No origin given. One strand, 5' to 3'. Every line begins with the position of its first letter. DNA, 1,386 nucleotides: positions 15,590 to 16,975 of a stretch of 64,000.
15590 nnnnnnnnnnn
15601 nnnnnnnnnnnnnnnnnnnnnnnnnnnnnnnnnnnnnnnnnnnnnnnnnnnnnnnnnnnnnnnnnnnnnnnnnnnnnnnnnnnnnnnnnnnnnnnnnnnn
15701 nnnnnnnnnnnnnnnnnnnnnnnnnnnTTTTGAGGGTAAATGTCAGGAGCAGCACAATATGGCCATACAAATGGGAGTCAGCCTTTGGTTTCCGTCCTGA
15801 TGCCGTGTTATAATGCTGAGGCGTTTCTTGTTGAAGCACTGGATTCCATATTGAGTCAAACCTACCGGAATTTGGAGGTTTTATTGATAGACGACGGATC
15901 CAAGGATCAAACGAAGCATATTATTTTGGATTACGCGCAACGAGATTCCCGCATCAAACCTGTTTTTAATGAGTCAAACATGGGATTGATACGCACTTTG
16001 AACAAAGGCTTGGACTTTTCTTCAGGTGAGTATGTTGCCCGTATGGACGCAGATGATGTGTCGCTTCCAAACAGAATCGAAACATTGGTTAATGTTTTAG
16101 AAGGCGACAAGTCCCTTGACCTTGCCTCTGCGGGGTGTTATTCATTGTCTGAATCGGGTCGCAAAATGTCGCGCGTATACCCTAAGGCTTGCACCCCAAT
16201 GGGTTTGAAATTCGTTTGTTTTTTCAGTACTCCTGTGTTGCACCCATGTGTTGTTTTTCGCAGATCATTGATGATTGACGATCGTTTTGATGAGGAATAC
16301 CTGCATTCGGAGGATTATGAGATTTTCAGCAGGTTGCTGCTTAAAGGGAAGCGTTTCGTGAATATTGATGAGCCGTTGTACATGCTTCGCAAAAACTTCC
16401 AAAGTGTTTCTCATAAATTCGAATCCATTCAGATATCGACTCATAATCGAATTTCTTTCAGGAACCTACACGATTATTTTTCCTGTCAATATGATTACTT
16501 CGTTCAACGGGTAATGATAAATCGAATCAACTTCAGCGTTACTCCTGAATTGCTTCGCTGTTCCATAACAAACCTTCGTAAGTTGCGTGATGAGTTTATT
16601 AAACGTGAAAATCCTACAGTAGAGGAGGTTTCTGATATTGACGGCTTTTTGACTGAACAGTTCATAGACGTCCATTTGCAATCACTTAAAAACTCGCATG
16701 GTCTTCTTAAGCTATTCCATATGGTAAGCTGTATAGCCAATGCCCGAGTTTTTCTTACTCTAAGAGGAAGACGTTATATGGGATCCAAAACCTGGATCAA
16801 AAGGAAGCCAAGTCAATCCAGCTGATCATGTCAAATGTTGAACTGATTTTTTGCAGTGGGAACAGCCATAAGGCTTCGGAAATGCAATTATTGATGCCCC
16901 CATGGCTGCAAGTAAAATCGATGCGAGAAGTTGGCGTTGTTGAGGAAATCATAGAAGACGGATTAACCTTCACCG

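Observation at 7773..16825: ABC-transporter-dependent glycan locus with Wzt C-terminal recognition domain, AsnB-like amidotransferase and an unassigned 449-aa polytopic membrane protein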

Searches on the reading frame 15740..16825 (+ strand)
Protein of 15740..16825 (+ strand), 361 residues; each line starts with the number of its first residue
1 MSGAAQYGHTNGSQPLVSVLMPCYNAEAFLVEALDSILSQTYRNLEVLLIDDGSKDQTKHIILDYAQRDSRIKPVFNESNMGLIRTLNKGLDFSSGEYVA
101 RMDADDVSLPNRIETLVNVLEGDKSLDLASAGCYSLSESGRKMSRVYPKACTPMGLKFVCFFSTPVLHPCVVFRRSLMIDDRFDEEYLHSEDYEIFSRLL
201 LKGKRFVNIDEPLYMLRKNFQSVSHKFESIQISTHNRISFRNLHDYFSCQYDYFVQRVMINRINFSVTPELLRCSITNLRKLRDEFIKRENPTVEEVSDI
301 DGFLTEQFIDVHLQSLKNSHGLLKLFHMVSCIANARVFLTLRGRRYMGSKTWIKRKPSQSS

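Call 3: search_protein_families(library=pfam, proteins=[window:15740-16825:+], max_evalue=0.01)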
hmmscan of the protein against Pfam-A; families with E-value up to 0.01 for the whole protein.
window:15740-16825:+ (361 aa): 4 families
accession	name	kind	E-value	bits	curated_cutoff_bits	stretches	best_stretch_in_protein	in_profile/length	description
PF00535.33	Glycos_transf_2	-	1.9e-35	122.7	23.3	1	18-176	1-162/168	Glycosyl transferase family 2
PF10111.15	Glyco_tranf_2_2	-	1.4e-10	41.5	27.3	1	18-209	1-209/276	Glycosyltransferase like family 2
PF13641.12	Glyco_tranf_2_3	-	2.3e-09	38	27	1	15-139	2-127/230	Glycosyltransferase like family 2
PF13632.12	Glyco_trans_2_3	-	0.0011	19.3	27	1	98-212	1-119/198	Glycosyl transferase family group 2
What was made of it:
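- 15740..16825 (+): Soluble GT2 glycosyltransferase. It is not a GtrB/ArnC-type polyprenyl-phosphate sugar synthase. Glycos_transf_2 1.9e-35 (call 3).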

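Call 4: search_protein_families(library=ncbifam, proteins=[window:15740-16825:+], max_evalue=0.01)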
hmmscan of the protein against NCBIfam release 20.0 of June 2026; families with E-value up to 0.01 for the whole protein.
window:15740-16825:+ (361 aa): 25 families
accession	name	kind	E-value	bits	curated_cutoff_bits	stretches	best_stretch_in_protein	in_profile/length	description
NF053739.1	GlytfEpsEBac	equivalog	9.2e-37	126.5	450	1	15-222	1-208/265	glycosyltransferase EpsE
NF007482.0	PRK10073.1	equivalog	6e-27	94.5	423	1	13-287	4-286/334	glycosyltransferase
NF047683.1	TeichurnBiosyTuaG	equivalog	2.9e-26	92.6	400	1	13-146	4-136/252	teichuronic acid biosynthesis protein TuaG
TIGR03937.1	PgaC_IcaA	equivalog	5.1e-22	78.4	422.3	1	12-123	42-153/407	poly-beta-1,6-N-acetyl-D-glucosamine synthase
NF050050.1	ProtGlycPglI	equivalog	3e-21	76.1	500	1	15-120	2-108/306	GalNAc(5)-diNAcBac-PP-undecaprenol beta-1,3-glucosyltransferase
NF041394.1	GtaseAglG_Halo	equivalog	7.7e-18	64.8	440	1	17-126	3-113/304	glucosyl-dolichyl phosphate glucuronosyltransferase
TIGR04017.1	WcaA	equivalog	1.1e-17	64.5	495.75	1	13-256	3-247/279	colanic acid biosynthesis glycosyltransferase WcaA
NF007453.0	PRK10018.1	equivalog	2.2e-17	63.6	382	1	13-255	4-247/280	colanic acid biosynthesis glycosyltransferase WcaA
TIGR03111.1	glyc2_xrt_Gpos1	hypoth_equivalog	1.3e-14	53.8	363.95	1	11-127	45-163/439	TIGR03111 family XrtG-associated glycosyltransferase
NF041875.1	EPS_EpsD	equivalog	4.8e-12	45.9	370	1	17-114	1-98/325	exopolysaccharide biosynthesis glycosyltransferase EpsD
NF047588.1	GlcsyltransPgfSStrep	equivalog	1.6e-11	44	500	1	17-120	3-110/308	glycosyltransferase PgfS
TIGR04242.1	nodulat_NodC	equivalog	1e-10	41.2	550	1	11-121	44-157/395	chitooligosaccharide synthase NodC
NF007986.1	PRK10714.1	equivalog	3.7e-10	39.3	529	1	17-121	8-116/316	undecaprenyl-phosphate 4-deoxy-4-formamido-L-arabinose transferase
TIGR03965.1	mycofact_glyco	equivalog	7.2e-09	35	280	1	11-143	70-201/467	mycofactocin biosynthesis glycosyltransferase MftF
NF038299.1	EPS_HpsN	equivalog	8.6e-09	34.8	425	1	15-111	1-96/317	hormogonium polysaccharide biosynthesis glycosyltransferase HpsN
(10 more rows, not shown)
